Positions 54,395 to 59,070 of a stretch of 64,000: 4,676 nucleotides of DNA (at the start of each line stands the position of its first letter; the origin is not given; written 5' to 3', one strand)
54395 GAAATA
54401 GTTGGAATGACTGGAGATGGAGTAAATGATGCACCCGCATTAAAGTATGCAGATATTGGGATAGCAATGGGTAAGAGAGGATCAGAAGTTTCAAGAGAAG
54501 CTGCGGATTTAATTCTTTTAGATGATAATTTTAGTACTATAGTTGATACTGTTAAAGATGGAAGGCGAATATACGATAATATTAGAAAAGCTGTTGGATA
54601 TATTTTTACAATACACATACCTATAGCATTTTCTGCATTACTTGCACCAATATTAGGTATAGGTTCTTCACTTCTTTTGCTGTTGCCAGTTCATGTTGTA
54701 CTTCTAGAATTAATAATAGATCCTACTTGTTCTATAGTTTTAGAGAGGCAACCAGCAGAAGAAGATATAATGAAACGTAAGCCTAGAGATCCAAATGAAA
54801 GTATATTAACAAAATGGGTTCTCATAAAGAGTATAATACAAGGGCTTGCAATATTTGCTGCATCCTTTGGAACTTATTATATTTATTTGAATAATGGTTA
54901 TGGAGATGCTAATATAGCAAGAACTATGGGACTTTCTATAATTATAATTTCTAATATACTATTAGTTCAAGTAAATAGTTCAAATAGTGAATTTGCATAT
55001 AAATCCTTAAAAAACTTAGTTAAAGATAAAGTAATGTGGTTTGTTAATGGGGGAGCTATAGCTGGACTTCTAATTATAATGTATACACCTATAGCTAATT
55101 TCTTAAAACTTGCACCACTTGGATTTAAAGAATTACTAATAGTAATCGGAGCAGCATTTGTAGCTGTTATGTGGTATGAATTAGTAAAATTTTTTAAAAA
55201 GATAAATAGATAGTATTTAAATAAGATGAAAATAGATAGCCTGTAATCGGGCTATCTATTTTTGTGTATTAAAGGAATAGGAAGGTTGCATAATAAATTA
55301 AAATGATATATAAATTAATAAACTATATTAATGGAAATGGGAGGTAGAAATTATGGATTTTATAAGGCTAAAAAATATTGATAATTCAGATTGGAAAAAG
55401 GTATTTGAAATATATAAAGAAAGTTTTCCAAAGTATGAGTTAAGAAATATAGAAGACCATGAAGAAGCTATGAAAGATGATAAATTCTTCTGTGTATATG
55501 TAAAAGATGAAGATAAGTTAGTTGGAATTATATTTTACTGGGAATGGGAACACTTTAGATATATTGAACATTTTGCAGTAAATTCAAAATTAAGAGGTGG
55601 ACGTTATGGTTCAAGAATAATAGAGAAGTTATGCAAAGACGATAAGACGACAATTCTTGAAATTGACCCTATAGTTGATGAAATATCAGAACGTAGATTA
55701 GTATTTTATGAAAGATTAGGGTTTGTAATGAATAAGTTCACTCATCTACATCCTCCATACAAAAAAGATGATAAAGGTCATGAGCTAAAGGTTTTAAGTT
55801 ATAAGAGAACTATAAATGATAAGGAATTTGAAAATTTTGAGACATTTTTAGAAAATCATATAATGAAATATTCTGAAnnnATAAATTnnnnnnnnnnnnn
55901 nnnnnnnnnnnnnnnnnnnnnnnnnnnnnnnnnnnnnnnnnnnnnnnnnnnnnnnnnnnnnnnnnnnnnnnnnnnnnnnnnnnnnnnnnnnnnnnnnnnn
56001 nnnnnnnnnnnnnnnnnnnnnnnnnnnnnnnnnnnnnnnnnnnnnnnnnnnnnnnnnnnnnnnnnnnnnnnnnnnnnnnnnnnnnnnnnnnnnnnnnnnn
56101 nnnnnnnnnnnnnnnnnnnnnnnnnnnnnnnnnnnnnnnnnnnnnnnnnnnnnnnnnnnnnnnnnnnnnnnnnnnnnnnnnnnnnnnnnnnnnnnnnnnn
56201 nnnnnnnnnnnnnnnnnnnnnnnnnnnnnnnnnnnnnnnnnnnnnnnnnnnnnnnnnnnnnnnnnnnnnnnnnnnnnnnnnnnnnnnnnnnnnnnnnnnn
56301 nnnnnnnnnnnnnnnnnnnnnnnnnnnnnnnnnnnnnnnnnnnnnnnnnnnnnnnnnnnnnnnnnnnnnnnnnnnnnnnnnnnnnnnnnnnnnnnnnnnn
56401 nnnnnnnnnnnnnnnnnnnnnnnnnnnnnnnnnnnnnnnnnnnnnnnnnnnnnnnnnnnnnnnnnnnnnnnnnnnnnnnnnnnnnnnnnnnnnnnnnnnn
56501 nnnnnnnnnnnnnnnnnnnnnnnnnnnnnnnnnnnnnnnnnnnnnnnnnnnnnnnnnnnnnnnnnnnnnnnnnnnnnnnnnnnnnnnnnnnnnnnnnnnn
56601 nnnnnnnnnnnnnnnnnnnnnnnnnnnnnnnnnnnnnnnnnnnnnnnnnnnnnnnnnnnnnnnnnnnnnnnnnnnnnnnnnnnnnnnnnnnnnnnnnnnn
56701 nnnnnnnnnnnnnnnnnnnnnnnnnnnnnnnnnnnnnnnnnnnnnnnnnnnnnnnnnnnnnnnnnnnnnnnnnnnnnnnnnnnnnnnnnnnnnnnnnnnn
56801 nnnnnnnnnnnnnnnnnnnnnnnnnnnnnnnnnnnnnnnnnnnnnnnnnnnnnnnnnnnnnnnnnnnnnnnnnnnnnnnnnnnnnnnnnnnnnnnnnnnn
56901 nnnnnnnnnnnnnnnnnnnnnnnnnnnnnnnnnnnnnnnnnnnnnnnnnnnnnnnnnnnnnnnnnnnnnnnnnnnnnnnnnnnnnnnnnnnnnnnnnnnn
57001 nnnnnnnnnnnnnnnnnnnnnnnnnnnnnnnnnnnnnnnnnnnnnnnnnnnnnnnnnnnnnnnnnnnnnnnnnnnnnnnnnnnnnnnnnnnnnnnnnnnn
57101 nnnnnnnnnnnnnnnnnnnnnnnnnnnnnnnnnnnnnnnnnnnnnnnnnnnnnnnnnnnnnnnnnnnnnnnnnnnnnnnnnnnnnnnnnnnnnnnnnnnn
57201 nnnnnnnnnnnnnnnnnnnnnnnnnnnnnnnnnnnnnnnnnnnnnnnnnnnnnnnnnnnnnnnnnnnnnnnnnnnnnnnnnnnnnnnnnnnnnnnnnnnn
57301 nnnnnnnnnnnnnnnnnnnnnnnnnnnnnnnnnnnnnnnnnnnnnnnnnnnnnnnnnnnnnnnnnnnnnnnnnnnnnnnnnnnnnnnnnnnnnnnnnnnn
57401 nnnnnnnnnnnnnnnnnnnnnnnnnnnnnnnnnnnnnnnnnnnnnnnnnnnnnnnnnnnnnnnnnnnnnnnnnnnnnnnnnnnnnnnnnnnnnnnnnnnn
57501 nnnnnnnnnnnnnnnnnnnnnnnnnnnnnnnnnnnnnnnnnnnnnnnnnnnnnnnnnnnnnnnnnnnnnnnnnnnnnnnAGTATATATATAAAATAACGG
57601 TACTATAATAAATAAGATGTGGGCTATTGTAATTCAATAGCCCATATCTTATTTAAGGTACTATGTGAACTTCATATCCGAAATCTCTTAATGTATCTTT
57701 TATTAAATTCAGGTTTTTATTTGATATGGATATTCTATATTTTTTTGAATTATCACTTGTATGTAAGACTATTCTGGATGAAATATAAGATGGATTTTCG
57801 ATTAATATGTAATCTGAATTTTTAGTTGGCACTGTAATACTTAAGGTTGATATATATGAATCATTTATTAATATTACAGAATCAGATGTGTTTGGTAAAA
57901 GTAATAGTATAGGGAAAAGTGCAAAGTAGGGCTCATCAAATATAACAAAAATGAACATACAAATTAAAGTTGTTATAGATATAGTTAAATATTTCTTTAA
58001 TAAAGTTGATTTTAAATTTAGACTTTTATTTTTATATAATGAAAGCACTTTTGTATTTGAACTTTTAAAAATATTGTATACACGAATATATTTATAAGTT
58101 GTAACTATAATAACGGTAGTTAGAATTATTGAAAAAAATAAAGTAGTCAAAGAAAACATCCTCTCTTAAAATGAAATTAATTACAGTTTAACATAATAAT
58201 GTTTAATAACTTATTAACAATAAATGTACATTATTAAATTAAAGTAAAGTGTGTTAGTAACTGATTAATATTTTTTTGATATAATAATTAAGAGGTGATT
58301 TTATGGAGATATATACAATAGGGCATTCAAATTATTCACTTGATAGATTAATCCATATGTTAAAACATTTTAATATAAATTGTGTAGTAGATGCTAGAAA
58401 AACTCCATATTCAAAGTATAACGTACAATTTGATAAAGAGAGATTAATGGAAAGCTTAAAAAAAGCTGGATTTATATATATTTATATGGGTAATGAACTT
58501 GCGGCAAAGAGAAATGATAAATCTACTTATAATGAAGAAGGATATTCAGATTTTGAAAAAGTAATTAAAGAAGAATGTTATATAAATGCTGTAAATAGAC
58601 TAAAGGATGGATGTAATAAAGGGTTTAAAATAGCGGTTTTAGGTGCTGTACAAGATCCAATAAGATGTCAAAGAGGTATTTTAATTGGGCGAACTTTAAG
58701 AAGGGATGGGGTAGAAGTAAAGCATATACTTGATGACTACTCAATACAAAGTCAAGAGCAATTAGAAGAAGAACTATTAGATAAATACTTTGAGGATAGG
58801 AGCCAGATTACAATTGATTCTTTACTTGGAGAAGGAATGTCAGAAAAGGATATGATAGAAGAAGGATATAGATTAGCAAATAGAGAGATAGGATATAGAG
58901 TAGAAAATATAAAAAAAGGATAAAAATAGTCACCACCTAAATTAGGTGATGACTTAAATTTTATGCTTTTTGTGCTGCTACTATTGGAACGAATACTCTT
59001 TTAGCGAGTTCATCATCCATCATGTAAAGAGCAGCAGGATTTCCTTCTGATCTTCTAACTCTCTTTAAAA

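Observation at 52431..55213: NiCo riboswitch driving a non-P1B P-type ATPase with a remodelled ion-binding site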

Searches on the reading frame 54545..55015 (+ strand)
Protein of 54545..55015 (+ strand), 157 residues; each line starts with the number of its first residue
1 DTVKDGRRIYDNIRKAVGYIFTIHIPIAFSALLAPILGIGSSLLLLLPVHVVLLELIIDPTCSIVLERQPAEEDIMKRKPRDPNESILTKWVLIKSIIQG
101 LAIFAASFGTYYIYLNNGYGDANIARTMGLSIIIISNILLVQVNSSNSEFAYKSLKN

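Call 79: search_solved_structures(query=window:54545-55015:+, show_alignments=5, max_evalue=0.00001)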
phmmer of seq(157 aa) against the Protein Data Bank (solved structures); distinct sequences matched with E-value up to 0.00001: 54.
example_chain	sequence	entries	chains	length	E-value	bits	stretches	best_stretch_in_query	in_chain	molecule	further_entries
8zyj_A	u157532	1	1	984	5.2e-10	42.8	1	3-121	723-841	Sodium/potassium-transporting ATPase subunit alpha-4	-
9euq_A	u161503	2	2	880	5.5e-10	42.7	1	1-116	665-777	Calcium-transporting ATPase lmo0841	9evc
6zhf_A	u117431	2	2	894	5.7e-10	42.7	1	1-116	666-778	Calcium-transporting ATPase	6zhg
6zhh_A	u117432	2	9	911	5.8e-10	42.6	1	1-116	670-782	Calcium-transporting ATPase | Calcium-transporting ATPase lmo0841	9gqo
3n23_A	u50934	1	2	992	1.6e-09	41.2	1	3-119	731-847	Sodium/potassium-transporting ATPase subunit alpha-1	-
3b8e_A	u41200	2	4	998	1.6e-09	41.2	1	3-119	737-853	Sodium/potassium-transporting ATPase subunit alpha-1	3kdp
7d91_A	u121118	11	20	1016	1.6e-09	41.2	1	3-119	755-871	Sodium/potassium-transporting ATPase subunit alpha-1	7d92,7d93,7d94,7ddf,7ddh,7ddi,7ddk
7yzr_A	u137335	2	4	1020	1.6e-09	41.2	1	3-119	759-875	Sodium/potassium-transporting ATPase subunit alpha-1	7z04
4hqj_A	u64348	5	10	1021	1.6e-09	41.2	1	3-119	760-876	Sodium/potassium-transporting ATPase subunit alpha-1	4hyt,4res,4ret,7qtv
24rc_A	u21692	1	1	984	2e-09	40.9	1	3-119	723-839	Sodium/potassium-transporting ATPase subunit alpha-1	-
9wak_A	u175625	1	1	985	2e-09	40.9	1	3-119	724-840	Sodium/potassium-transporting ATPase subunit alpha-1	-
9kcg_A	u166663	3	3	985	2e-09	40.9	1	3-119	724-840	Sodium/potassium-transporting ATPase subunit alpha-1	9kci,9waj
9kcj_A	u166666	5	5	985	2e-09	40.9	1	3-119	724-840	Sodium/potassium-transporting ATPase subunit alpha-1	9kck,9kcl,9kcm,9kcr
2zxe_A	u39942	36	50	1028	2.1e-09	40.8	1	3-119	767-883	Na, K-ATPase alpha subunit | Sodium/potassium-transporting ATPase subunit alpha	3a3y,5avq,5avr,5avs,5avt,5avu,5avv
7e1z_A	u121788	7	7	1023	2.2e-09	40.8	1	3-119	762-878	Sodium/potassium-transporting ATPase subunit alpha-1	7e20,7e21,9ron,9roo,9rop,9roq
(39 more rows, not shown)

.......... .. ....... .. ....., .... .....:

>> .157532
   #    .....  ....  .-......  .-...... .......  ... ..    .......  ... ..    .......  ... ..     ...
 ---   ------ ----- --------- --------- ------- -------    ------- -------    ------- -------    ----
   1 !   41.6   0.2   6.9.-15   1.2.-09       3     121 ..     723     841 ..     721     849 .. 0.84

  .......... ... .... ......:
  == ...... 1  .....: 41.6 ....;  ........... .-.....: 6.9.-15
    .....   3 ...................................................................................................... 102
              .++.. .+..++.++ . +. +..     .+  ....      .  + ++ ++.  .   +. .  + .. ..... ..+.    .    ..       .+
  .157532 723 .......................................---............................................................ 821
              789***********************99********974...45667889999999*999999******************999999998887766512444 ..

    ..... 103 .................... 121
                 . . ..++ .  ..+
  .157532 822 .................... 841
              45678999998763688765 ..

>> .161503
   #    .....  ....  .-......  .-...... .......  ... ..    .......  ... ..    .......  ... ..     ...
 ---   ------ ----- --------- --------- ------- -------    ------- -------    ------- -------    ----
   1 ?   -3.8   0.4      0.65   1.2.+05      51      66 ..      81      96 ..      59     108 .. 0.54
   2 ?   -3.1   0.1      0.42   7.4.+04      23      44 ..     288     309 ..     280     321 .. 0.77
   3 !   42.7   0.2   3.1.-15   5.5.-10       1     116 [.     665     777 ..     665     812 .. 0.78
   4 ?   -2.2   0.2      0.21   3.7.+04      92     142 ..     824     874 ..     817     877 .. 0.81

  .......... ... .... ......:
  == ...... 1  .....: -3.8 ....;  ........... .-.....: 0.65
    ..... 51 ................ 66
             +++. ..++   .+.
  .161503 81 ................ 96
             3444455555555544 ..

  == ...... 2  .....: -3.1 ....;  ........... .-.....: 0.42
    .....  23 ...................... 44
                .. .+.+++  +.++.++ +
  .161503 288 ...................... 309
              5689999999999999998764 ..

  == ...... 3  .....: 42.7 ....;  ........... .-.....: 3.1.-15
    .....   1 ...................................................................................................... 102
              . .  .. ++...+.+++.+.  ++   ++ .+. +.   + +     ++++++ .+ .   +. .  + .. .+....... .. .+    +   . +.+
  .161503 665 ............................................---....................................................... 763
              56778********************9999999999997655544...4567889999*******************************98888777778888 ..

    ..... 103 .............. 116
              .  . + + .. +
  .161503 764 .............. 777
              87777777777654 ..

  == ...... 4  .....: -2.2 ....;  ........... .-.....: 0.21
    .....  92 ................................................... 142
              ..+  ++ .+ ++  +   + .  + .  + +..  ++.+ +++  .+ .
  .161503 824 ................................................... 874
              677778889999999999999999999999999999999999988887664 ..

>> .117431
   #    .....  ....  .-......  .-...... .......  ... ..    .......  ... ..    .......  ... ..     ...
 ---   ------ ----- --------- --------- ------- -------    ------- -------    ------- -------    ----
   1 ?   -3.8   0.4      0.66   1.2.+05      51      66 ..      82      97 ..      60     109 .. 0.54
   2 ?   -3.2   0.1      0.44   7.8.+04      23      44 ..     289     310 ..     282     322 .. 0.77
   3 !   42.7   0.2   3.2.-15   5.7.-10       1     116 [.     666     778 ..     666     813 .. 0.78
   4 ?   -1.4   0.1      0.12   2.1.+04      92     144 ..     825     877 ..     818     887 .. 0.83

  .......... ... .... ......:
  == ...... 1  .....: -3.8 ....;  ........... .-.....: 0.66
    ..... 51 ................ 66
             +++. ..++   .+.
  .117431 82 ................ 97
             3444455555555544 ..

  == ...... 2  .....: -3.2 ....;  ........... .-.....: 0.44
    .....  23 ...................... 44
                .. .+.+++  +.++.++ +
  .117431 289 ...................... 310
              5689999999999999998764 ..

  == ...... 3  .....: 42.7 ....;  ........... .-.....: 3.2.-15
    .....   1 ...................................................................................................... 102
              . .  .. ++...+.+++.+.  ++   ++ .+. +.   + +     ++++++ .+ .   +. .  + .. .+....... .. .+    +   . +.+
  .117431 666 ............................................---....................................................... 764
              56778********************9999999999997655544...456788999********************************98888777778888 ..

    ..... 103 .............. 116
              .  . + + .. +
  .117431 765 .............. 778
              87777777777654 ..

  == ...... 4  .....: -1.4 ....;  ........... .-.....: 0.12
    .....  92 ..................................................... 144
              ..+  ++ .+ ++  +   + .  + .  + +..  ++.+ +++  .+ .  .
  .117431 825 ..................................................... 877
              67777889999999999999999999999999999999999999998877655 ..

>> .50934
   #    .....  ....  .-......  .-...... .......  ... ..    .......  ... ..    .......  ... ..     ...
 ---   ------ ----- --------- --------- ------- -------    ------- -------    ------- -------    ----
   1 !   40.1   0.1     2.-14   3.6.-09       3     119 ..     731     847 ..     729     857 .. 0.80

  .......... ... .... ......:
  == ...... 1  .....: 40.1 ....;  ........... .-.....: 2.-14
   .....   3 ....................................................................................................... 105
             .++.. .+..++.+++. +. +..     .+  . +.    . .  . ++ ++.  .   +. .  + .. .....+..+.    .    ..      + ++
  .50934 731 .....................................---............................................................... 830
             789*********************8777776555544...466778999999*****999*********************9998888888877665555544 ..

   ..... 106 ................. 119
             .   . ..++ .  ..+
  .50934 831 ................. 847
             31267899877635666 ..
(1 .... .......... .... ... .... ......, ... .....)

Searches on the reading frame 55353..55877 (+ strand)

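Call 58: search_protein_families(library=pfam, proteins=[window:55353-55877:+], max_evalue=0.0001)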
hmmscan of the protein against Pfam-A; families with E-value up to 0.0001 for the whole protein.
window:55353-55877:+ (175 aa): 3 families
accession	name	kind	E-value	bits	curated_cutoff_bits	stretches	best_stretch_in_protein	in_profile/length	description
PF00583.31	Acetyltransf_1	-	1.3e-10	42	20.7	1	14-124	1-116/116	Acetyltransferase (GNAT) family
PF13508.13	Acetyltransf_7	-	7.5e-09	36.3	27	1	48-125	5-83/84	Acetyltransferase (GNAT) domain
PF13673.13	Acetyltransf_10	-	2.5e-06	27.9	23.6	1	34-126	20-109/128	Acetyltransferase (GNAT) domain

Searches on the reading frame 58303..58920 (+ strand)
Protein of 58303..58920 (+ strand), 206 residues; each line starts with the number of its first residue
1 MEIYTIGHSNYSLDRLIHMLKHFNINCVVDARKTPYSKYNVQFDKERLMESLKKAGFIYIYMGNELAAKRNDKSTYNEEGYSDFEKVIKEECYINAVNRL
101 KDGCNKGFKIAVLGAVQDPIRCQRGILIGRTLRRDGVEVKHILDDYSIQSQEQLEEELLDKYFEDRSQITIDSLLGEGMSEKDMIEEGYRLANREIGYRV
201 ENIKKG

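Call 58: search_protein_families(library=pfam, proteins=[window:58303-58920:+], max_evalue=0.0001)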
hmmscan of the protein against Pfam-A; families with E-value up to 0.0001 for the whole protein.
window:58303-58920:+ (206 aa): 1 family
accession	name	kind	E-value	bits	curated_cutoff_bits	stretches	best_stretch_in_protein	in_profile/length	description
PF04343.18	DUF488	-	8.2e-19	68.8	22.2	1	12-128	1-118/121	Domain of unknown function DUF488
